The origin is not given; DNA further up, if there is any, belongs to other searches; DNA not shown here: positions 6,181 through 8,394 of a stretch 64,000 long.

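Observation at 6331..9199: Translationally coupled operon: small coiled-coil protein, HExxH peptidase with prion-like S/G/Y tract, and tandem nucleotidyltransferase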

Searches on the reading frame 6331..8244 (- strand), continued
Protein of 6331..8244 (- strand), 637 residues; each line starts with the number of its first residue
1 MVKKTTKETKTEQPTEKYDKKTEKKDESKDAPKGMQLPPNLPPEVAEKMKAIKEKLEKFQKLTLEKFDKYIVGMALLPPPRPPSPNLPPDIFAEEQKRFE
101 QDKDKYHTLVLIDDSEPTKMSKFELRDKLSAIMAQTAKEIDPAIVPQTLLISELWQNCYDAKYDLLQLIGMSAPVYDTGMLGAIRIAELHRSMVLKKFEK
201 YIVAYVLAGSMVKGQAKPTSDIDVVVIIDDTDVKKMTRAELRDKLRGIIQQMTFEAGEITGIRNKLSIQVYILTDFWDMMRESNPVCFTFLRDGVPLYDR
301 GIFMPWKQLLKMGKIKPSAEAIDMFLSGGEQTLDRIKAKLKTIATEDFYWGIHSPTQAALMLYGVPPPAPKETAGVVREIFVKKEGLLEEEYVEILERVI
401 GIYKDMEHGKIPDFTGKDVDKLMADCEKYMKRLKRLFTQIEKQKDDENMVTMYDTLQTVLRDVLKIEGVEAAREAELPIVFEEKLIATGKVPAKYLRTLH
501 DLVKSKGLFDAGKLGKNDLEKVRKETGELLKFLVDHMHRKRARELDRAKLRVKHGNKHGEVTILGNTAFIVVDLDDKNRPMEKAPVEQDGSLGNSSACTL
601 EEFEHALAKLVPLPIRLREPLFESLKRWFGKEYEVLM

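Call 75: search_solved_structures(query=A2, max_evalue=1, show_alignments=4)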
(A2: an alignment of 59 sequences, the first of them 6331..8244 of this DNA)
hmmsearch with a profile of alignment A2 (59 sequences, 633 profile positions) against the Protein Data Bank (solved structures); distinct sequences matched with E-value up to 1: 5.
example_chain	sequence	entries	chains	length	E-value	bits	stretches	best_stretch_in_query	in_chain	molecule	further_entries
3nku_A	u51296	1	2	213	0.014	17.2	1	199-229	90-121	DrrA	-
6yx5_B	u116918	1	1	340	0.03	16.1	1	199-229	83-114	Multifunctional virulence effector protein DrrA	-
6n1l_A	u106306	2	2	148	0.22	13.2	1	468-528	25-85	Fibronectin-binding protein BBK32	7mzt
2hsb_A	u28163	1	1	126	0.22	13.2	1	338-428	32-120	Hypothetical UPF0332 protein AF0298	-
7n6g_5I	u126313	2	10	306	0.97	11.1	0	5-62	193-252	FAP119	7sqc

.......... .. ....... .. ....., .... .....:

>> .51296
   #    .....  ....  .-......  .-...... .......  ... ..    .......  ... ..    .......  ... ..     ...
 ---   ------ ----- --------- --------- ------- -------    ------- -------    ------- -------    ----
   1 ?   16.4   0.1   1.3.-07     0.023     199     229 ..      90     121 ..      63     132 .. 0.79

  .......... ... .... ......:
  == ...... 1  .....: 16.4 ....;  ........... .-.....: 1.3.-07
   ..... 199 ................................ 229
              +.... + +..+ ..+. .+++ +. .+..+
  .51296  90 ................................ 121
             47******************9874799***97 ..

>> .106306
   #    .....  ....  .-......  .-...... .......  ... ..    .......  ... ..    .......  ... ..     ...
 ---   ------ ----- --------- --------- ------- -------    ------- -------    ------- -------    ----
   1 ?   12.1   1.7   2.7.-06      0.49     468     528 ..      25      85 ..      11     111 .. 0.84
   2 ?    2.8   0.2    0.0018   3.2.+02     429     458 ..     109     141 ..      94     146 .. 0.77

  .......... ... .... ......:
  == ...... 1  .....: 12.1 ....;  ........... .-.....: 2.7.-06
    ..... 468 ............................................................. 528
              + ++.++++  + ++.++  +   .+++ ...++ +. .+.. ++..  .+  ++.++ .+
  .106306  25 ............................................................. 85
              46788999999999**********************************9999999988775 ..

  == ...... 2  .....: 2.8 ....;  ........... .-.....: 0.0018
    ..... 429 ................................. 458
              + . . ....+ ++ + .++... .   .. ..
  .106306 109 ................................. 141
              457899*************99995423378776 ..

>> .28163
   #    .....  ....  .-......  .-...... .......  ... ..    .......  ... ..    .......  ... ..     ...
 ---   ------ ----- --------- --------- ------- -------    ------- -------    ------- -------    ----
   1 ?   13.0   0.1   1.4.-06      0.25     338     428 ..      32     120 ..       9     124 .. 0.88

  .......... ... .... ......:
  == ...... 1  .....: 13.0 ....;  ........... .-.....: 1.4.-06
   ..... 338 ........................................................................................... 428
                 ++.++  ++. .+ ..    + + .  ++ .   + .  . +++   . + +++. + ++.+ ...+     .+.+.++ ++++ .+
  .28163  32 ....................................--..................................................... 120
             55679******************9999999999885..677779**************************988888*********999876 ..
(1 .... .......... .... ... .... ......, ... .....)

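Call 96: find_related_loci(query=A2, collection=viral_contigs, flank=5000)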
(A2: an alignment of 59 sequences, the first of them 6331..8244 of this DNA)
Query A2 (637 aa) in viral_contigs; peptide patterns used: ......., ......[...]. (x = any residue, [..] = any of these).
23 stretches matched a pattern, but none encodes a relative of the query by tblastn (E <= 1e-3).
